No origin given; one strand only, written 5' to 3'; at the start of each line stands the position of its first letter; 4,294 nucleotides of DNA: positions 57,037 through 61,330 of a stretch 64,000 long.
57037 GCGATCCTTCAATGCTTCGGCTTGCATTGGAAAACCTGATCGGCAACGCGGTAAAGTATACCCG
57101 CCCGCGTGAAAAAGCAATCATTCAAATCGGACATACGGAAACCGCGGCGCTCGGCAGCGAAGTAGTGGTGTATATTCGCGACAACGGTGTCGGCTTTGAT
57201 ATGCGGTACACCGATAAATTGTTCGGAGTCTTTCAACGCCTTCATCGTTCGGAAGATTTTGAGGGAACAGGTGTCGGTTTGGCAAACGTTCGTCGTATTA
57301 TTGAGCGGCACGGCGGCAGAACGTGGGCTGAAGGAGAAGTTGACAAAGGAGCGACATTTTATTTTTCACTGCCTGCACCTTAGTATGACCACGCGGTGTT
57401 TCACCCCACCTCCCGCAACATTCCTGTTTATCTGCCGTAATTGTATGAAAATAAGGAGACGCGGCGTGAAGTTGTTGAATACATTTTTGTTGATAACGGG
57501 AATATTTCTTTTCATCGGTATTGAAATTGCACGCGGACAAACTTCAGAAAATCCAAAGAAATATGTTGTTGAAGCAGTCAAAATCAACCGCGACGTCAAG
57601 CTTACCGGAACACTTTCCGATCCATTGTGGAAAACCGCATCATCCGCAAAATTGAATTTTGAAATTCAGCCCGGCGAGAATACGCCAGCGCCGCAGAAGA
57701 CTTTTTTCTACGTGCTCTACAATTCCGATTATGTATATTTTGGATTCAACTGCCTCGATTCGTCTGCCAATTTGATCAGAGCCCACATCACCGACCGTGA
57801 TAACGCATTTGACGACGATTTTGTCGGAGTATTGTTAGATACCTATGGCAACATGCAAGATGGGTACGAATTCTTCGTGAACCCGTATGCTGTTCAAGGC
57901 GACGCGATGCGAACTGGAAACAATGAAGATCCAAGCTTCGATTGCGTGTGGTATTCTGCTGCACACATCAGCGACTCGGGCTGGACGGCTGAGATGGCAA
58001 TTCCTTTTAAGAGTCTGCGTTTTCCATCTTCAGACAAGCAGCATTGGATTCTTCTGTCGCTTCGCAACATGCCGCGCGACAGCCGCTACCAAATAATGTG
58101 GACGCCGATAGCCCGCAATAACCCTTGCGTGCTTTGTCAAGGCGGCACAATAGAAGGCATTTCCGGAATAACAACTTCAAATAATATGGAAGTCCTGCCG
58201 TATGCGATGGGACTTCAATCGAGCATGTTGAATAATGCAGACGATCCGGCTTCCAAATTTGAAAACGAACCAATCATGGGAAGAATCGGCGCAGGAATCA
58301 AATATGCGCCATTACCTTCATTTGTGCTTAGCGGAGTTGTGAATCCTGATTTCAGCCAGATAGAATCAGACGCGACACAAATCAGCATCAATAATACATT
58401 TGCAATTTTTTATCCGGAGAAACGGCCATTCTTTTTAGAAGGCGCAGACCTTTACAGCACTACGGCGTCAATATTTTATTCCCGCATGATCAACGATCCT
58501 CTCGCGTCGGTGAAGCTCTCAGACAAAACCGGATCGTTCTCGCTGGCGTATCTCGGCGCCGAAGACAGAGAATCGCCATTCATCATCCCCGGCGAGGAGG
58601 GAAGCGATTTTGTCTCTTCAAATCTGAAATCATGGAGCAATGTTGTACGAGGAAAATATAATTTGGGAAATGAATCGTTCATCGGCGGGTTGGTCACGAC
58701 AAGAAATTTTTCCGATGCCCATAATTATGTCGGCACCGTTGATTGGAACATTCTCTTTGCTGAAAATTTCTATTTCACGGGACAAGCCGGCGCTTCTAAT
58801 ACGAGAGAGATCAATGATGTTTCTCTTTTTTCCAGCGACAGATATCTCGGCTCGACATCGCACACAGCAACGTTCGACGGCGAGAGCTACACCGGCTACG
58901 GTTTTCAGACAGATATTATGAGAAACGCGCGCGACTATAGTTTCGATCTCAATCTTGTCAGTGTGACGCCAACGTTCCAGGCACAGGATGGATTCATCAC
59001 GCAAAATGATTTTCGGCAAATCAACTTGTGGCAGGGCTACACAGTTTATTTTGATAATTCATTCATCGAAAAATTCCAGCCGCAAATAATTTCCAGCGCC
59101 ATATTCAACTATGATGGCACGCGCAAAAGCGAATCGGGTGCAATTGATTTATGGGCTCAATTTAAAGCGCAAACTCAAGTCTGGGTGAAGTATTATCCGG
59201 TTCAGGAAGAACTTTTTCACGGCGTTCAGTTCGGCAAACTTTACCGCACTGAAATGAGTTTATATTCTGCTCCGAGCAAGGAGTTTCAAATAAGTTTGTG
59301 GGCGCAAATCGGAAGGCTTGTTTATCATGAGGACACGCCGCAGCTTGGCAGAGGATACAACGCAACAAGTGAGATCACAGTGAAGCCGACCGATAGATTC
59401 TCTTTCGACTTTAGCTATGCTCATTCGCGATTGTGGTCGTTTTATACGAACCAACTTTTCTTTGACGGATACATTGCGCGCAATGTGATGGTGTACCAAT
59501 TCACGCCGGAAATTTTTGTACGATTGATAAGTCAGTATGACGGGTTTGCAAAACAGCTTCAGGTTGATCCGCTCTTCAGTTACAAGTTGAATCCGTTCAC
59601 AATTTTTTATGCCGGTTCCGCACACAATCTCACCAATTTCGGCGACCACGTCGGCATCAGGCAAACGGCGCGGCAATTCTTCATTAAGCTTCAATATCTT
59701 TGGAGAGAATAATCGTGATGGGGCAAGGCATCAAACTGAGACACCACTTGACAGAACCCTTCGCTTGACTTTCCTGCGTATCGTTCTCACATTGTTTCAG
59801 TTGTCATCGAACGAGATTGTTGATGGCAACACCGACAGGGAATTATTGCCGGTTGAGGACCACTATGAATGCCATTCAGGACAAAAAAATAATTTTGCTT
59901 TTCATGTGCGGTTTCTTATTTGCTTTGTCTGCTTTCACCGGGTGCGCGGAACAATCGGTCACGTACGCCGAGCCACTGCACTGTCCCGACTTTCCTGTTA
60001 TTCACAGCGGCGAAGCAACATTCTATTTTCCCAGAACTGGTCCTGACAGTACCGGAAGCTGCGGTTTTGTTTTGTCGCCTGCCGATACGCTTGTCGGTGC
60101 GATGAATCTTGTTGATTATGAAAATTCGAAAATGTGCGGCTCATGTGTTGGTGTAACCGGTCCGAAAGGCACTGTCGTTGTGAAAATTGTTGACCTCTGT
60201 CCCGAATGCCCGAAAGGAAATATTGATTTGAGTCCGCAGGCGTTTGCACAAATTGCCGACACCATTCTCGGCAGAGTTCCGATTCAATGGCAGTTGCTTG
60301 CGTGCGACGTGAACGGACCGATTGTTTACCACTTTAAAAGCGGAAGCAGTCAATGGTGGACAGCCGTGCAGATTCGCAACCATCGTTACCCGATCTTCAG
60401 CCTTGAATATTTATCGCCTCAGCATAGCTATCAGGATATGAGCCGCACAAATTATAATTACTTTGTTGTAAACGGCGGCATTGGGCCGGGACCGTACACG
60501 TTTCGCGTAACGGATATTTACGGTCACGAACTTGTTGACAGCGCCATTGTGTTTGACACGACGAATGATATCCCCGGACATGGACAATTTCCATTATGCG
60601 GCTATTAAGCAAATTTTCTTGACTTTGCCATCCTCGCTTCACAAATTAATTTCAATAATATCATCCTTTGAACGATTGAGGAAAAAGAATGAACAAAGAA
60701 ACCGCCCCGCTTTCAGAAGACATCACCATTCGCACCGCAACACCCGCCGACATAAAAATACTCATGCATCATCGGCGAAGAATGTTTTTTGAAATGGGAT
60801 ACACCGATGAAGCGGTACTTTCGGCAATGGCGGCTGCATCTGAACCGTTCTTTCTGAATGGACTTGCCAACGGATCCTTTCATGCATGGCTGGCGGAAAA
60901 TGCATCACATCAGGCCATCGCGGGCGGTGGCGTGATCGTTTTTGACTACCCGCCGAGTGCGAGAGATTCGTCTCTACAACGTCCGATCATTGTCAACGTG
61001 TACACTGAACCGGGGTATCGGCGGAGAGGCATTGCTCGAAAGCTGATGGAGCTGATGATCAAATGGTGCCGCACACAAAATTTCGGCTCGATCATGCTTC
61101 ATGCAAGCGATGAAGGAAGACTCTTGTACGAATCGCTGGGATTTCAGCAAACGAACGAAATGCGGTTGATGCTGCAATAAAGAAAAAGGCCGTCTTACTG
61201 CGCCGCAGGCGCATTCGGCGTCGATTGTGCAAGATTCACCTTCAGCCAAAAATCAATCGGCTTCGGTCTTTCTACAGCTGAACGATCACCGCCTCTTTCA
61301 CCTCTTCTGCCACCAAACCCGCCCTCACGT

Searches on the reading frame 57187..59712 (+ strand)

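Call 30: search_protein_families(library=pfam, proteins=[window:57187-59712:+], max_evalue=0.0001)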
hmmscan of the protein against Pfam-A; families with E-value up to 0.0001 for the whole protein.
window:57187-59712:+ (841 aa): 2 families
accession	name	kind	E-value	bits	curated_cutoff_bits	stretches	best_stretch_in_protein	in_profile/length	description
PF19313.5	DUF5916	-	2.6e-15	56.6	22.6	1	365-436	26-95/572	Domain of unknown function (DUF5916)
PF06452.16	CBM9_1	-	3e-07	31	23.4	1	141-285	3-141/185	Carbohydrate family 9 binding domain-like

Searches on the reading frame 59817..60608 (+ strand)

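Call 30: search_protein_families(library=pfam, proteins=[window:59817-60608:+], max_evalue=0.0001)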
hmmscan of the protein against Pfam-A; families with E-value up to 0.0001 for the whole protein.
window:59817-60608:+ (263 aa): 1 family
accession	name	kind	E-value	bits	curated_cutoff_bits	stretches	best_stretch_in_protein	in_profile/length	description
PF03330.24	DPBB_1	-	1.7e-09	38.2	28.8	1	107-158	33-83/83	Lytic transglycolase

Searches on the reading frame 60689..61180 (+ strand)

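Call 30: search_protein_families(library=pfam, proteins=[window:60689-61180:+], max_evalue=0.0001)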
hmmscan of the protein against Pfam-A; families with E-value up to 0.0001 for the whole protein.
window:60689-61180:+ (163 aa): 4 families
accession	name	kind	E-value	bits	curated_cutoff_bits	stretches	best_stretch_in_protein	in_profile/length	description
PF00583.31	Acetyltransf_1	-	5.8e-11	43.1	20.7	1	63-152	33-116/116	Acetyltransferase (GNAT) family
PF13508.13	Acetyltransf_7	-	7.9e-11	42.6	27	1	65-154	4-84/84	Acetyltransferase (GNAT) domain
PF13673.13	Acetyltransf_10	-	1.6e-10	41.5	23.6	1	100-158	53-113/128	Acetyltransferase (GNAT) domain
PF13527.13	Acetyltransf_9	-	4.6e-07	30.3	25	1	80-153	54-125/127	Acetyltransferase (GNAT) domain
